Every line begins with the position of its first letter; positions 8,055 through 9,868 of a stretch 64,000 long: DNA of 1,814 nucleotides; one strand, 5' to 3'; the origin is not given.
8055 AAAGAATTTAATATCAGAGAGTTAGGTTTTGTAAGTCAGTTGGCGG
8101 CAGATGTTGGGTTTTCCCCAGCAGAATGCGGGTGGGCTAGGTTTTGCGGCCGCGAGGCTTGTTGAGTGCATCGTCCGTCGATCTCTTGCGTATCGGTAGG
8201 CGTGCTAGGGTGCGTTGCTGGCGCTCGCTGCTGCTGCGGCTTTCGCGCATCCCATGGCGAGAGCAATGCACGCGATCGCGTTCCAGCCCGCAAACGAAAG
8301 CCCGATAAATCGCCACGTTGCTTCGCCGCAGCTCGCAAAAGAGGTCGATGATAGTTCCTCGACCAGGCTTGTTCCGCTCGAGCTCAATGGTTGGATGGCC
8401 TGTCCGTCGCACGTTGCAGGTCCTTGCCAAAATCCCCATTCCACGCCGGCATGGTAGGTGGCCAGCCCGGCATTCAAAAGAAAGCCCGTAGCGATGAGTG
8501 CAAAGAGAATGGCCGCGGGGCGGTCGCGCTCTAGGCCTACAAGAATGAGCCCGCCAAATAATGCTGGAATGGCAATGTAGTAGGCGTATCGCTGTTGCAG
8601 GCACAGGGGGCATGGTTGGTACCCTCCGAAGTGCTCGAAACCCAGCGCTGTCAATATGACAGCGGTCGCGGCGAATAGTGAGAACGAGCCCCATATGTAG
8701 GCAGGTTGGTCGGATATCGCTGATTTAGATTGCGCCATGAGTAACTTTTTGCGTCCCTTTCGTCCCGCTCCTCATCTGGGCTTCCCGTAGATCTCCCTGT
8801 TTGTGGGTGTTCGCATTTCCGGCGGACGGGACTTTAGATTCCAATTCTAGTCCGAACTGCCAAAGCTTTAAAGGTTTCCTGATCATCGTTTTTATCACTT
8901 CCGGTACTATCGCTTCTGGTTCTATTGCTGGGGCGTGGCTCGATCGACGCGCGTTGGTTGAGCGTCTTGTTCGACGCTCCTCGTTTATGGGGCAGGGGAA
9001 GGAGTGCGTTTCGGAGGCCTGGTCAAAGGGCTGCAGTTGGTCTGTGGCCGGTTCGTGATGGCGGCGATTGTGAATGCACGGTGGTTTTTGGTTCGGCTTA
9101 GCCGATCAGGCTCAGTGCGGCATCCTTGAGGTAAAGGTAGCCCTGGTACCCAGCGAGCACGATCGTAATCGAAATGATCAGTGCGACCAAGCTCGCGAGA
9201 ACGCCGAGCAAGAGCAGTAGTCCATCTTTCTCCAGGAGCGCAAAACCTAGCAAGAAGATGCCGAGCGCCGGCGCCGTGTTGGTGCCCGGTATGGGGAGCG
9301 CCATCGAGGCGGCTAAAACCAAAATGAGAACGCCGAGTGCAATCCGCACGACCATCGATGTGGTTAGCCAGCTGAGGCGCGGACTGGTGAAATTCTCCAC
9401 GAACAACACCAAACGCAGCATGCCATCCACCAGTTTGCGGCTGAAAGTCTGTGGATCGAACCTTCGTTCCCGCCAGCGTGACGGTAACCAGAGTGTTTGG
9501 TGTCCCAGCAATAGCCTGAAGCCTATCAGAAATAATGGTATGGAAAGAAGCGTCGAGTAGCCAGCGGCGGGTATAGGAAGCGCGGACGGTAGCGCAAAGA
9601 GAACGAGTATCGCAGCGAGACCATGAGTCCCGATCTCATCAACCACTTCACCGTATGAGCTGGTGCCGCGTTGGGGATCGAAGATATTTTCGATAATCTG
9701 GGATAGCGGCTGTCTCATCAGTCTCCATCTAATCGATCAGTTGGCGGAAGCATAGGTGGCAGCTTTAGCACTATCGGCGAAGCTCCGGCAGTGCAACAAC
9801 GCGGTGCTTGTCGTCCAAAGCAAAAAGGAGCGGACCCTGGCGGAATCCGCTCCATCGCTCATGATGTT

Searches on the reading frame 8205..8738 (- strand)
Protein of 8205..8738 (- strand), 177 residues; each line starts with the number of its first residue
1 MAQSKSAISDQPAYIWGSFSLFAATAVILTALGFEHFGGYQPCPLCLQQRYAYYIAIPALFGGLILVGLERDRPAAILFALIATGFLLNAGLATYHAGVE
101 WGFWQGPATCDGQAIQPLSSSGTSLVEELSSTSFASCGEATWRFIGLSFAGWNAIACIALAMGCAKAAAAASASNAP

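Call 8: search_protein_families(library=pfam, proteins=[window:8205-8738:-], max_evalue=0.1)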
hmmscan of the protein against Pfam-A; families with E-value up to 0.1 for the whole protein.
window:8205-8738:- (177 aa): 1 family
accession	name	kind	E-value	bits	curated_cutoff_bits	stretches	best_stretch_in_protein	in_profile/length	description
PF02600.21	DsbB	-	2.2e-30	106.5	22.1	1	21-163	9-144/148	Disulfide bond formation protein DsbB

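Call 12: find_encoding_contigs(protein=window:8205-8738:-, flank=10000, max_places=6)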
Protein window:8205-8738:- (177 aa): no gene with exactly this product is on record in the collection.

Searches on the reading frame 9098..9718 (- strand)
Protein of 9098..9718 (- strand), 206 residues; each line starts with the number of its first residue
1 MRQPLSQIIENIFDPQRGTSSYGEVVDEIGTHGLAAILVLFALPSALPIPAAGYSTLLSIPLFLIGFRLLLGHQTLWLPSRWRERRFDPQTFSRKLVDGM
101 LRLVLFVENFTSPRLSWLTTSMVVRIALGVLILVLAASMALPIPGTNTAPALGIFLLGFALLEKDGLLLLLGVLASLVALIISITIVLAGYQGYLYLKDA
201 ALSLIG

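Call 8: search_protein_families(library=pfam, proteins=[window:9098-9718:-], max_evalue=0.1)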
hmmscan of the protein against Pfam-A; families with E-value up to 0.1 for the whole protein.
window:9098-9718:- (206 aa): 1 family
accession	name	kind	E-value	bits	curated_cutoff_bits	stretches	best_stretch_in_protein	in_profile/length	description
PF06055.17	ExoD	-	5.9e-49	166.3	23.8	1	5-183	1-178/180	Exopolysaccharide synthesis, ExoD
